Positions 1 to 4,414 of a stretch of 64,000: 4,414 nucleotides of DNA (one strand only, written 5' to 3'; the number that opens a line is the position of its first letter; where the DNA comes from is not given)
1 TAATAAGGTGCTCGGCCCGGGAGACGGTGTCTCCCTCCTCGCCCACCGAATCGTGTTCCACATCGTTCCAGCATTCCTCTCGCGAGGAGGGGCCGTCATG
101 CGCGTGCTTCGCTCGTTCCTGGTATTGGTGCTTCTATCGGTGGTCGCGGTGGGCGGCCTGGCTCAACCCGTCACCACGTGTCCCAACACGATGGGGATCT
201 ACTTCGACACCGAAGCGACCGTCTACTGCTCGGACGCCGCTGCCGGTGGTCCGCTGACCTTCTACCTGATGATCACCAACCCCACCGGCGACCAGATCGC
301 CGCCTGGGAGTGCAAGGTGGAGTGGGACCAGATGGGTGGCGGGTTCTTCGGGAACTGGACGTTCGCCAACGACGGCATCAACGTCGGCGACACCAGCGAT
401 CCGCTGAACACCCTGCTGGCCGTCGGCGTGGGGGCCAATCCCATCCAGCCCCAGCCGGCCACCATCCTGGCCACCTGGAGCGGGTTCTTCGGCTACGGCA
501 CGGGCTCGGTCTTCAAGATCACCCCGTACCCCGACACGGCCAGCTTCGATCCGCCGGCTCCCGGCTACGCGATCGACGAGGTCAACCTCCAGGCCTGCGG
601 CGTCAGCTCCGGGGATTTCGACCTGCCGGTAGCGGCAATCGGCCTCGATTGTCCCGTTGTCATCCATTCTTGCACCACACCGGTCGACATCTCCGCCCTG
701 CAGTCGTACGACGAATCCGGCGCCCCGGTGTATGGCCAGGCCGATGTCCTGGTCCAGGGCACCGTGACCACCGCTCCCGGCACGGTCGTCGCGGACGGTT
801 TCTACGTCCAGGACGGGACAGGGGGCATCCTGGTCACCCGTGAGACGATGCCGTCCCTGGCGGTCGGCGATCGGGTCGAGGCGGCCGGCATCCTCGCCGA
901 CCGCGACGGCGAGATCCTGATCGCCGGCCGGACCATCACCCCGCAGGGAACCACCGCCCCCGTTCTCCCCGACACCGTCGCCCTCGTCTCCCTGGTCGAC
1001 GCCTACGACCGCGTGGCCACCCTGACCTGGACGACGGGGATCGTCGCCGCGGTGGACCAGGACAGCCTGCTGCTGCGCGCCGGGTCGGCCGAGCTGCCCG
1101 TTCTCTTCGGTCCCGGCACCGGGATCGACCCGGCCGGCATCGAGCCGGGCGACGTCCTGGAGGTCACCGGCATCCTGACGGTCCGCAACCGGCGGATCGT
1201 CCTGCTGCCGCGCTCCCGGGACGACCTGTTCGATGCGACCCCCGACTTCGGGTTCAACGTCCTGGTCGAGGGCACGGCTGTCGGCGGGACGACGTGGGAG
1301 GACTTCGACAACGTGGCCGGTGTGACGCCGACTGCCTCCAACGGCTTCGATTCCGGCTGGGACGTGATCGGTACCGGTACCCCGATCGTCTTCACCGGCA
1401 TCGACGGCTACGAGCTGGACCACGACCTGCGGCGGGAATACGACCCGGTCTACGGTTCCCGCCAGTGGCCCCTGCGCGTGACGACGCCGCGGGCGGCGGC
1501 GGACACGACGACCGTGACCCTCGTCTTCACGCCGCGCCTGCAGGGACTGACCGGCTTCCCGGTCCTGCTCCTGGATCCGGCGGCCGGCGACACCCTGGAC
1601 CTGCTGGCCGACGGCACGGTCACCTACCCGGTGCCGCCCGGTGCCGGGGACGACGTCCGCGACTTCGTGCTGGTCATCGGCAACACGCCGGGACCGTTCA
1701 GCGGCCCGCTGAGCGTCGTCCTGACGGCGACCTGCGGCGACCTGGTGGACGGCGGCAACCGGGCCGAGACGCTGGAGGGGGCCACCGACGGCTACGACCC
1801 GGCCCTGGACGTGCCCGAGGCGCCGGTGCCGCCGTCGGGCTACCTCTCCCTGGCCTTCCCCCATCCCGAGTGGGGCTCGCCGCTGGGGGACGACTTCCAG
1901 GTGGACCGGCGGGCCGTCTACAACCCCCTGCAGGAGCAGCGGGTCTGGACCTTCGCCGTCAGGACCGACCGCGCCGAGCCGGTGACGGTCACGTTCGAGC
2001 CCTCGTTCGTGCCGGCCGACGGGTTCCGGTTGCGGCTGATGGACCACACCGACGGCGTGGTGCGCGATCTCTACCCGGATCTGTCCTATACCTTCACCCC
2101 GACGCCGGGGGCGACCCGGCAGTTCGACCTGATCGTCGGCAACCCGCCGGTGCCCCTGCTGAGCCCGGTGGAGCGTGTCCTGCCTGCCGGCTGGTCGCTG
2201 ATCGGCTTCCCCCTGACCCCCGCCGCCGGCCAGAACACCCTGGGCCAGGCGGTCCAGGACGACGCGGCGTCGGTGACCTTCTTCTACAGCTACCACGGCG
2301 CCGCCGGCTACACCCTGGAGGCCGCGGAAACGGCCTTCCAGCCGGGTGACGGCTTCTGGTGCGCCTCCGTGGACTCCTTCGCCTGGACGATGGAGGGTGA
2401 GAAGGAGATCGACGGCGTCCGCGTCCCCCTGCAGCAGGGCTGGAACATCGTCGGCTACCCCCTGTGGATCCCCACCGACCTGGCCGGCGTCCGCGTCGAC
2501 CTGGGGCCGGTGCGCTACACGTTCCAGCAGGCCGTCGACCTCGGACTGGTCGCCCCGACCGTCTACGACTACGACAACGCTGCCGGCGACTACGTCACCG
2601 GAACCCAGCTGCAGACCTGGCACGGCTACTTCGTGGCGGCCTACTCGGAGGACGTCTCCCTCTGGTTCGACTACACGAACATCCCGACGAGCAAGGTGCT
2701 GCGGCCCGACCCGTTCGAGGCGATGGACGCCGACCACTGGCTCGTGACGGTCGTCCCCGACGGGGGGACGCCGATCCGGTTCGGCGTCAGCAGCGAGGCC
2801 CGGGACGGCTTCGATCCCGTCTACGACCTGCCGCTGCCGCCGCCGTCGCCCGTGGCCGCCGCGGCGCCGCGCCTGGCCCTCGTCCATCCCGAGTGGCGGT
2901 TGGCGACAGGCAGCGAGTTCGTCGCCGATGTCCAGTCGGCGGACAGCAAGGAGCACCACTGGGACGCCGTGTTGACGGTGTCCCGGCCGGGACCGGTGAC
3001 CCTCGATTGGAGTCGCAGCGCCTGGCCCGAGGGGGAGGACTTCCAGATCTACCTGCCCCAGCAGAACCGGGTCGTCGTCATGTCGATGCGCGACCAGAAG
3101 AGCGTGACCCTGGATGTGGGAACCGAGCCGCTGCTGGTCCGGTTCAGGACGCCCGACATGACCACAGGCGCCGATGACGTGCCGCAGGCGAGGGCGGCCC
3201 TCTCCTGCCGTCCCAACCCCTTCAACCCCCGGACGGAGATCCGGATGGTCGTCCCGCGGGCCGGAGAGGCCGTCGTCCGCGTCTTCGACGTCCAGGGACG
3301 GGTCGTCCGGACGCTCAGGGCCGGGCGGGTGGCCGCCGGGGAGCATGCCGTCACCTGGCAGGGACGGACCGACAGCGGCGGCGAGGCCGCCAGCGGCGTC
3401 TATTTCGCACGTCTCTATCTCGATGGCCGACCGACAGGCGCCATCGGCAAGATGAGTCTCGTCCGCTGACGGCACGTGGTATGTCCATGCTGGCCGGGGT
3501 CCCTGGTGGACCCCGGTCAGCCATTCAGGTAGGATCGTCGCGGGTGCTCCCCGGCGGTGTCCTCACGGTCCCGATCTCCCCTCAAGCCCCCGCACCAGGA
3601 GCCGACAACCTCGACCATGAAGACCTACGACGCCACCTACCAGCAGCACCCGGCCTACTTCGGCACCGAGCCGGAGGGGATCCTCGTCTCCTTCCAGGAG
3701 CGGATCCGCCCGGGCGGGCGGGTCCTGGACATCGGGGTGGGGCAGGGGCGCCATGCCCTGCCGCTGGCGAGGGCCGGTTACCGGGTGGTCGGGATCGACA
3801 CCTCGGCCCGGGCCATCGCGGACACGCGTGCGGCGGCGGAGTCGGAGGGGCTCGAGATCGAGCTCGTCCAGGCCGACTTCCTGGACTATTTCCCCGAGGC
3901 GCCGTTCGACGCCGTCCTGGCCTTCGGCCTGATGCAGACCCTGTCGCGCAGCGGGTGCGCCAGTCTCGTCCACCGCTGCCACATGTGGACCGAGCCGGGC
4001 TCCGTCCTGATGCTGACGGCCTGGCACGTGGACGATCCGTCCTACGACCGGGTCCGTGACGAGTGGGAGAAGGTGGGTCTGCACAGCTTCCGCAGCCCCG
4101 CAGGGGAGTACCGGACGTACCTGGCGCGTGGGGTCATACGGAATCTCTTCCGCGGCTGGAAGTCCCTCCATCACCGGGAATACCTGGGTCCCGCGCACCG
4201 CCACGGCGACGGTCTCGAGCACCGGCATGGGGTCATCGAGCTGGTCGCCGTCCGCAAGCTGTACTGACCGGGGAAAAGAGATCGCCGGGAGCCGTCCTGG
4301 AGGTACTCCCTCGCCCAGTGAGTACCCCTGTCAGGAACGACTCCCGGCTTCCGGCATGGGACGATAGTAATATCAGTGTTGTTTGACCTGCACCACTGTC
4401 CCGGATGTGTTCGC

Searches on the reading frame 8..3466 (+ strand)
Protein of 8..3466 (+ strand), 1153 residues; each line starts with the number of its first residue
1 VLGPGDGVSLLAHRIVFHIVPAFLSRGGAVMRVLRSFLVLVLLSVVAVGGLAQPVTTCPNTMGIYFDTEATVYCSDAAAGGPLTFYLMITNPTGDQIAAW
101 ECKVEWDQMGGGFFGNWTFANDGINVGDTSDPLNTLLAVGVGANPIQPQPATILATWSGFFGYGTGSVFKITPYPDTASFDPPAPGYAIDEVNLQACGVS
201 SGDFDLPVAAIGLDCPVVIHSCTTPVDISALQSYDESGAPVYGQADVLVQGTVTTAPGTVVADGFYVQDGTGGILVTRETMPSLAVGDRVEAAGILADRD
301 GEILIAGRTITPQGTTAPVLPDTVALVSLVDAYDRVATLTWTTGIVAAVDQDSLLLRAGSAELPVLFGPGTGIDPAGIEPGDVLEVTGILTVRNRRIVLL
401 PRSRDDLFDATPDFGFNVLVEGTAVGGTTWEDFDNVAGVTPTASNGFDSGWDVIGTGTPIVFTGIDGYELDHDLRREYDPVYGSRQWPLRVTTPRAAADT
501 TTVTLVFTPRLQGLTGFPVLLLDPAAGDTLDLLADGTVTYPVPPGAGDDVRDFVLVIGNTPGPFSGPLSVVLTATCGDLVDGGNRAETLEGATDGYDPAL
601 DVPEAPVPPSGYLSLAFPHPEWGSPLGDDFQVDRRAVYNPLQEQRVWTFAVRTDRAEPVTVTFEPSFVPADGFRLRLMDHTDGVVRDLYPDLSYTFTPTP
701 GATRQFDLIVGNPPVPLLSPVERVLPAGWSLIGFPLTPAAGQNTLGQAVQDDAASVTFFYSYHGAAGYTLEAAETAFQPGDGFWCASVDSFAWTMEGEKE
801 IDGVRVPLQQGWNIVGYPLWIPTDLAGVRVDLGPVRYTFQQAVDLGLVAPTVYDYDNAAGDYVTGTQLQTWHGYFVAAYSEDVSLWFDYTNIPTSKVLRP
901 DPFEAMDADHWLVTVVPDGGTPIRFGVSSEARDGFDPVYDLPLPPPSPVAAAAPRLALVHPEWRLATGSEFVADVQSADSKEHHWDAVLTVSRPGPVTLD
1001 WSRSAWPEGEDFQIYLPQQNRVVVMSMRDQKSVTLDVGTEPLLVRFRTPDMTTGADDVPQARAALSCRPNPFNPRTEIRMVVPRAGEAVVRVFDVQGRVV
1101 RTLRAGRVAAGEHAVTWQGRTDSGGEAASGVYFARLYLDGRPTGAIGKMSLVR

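Call 5: search_protein_families(library=ncbifam, proteins=[window:8-3466:+], max_evalue=0.01)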
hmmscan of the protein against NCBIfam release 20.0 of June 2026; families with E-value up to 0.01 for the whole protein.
window:8-3466:+ (1153 aa): 5 families
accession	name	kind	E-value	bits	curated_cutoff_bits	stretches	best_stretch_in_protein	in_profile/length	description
NF005176.1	PRK06655.1-1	equivalog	1.3e-06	28.4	230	1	1083-1132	94-143/197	flagellar hook assembly protein FlgD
NF033707.1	T9SS_sortase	equivalog_domain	2.2e-06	25.6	420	1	1065-1140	999-1079/1095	type IX secretion system sortase PorU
NF009276.0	PRK12633.1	equivalog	7.3e-05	22.6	383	1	1085-1134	128-177/234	flagellar basal body rod modification protein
NF052323.1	T9SSA_dep_M6i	equivalog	0.00043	18.3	600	1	1069-1136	962-1024/1043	T9SS-dependent M6-like inactivated metalloprotease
TIGR04183.1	Por_Secre_tail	domain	0.00048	20.1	23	1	1069-1138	3-60/72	T9SS type A sorting domain-containing protein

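Call 6: search_protein_families(library=pfam, proteins=[window:8-3466:+], max_evalue=0.01)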
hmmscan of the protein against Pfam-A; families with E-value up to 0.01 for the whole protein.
window:8-3466:+ (1153 aa): 1 family
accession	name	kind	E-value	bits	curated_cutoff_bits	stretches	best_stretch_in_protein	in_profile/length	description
PF13860.13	FlgD_ig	-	9.3e-11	42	27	1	1084-1132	21-69/79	FlgD Ig-like domain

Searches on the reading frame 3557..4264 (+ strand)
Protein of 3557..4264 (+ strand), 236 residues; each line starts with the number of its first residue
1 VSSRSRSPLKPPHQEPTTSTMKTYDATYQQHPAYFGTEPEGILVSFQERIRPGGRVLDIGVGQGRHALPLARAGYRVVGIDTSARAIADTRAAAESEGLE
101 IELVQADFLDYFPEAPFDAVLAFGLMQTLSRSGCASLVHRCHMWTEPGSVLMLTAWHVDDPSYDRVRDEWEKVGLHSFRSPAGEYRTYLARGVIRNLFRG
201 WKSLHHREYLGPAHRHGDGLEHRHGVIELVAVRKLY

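Call 5: search_protein_families(library=ncbifam, proteins=[window:3557-4264:+], max_evalue=0.01)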
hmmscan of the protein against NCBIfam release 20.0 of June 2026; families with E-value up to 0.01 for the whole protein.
window:3557-4264:+ (236 aa): 45 families (the best 25 are shown)
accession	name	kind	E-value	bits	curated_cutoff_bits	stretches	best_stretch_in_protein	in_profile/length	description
NF043040.1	corrin_prot_MT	hypoth_equivalog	8.2e-13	48.3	180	1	48-153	36-147/216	corrinoid protein-associated methyltransferase CpaM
NF008992.0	PRK12335.1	equivalog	1.4e-12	47.4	303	1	44-153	115-224/289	SAM-dependent methyltransferase TehB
NF041820.1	daptide_MTase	equivalog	7.6e-12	45.2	175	1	53-163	37-152/243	daptide-type RiPP biosynthesis methyltransferase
TIGR00477.1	tehB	equivalog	6.7e-11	41.9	219.5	1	49-159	71-181/238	tellurite resistance methyltransferase TehB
TIGR01983.1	UbiG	equivalog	2e-10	40.4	102.95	1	53-155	50-153/228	bifunctional 2-polyprenyl-6-hydroxyphenol methylase/3-demethylubiquinol 3-O-methyltransferase UbiG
NF045649.1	2X_seleno_MduS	exception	3.9e-10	39.2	380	1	18-153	5-147/338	methyltransferase domain-containing selenoprotein MduS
NF008405.0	PRK11207.1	equivalog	8.4e-10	38.4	218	1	43-149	22-128/198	tellurite resistance methyltransferase TehB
NF045667.1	MTase_DVU1556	equivalog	8.9e-09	35.1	155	1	49-122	19-90/213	DVU_1556 family methyltransferase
TIGR04290.1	meth_Rta_06860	hypoth_equivalog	5e-08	32.7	300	1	53-129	50-128/226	TIGR04290 family methyltransferase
NF047649.1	MTase_UXPK_star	exception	5.2e-08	32.2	460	1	49-153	74-181/283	methyltransferase/UXPK-star double selenoprotein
TIGR02021.1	BchM-ChlM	equivalog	1.1e-07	31.4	158.9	1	46-136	48-138/218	magnesium protoporphyrin IX methyltransferase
TIGR04345.1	ovoA_Cterm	equivalog_domain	5.6e-07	29.3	170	1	21-99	12-88/242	putative 4-mercaptohistidine N1-methyltransferase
NF040703.1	cyclopro_CfaB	exception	1.4e-06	27.4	650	1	49-159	156-272/393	C17 cyclopropane fatty acid synthase CfaB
NF011527.0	PRK14968.1-1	equivalog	1.7e-06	27.9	242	1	47-121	29-98/192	putative methyltransferase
NF011529.0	PRK14968.1-3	equivalog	2.1e-06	27.3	162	1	50-120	32-102/198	putative methyltransferase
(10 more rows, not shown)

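Call 6: search_protein_families(library=pfam, proteins=[window:3557-4264:+], max_evalue=0.01)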
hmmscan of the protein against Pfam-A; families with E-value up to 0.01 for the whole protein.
window:3557-4264:+ (236 aa): 11 families
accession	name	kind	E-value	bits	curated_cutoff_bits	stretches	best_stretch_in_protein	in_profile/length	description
PF13649.12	Methyltransf_25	-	1.5e-17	64.5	27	1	56-148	1-96/97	Methyltransferase domain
PF08241.18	Methyltransf_11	-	6.9e-14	52.7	21.2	1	57-151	1-93/95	Methyltransferase domain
PF13847.12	Methyltransf_31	-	7.4e-11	42.4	27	1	51-132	2-90/145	Methyltransferase domain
PF08242.18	Methyltransf_12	-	6.9e-10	40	30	1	57-150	1-97/98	Methyltransferase domain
PF13489.12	Methyltransf_23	-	7.6e-10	39.2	27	1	48-170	18-132/164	Methyltransferase domain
PF03848.20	TehB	-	2.4e-09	37.4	20.4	1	47-159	26-139/193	Tellurite resistance protein TehB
PF05175.20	MTS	-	8.8e-07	29.2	23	1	49-121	30-103/170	Methyltransferase small domain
PF02353.26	CMAS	-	4.6e-06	26.6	27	1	49-158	59-169/273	Mycolic acid cyclopropane synthetase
PF07021.18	MetW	-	0.0002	21.5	21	1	46-126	7-85/193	Methionine biosynthesis protein MetW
PF01135.25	PCMT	-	0.0011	19.2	20.3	1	48-121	70-147/210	Protein-L-isoaspartate(D-aspartate) O-methyltransferase (PCMT)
PF24675.1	NpmA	-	0.0083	15.9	60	0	56-91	27-64/214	16S rRNA (adenine(1408)-N(1))-methyltransferase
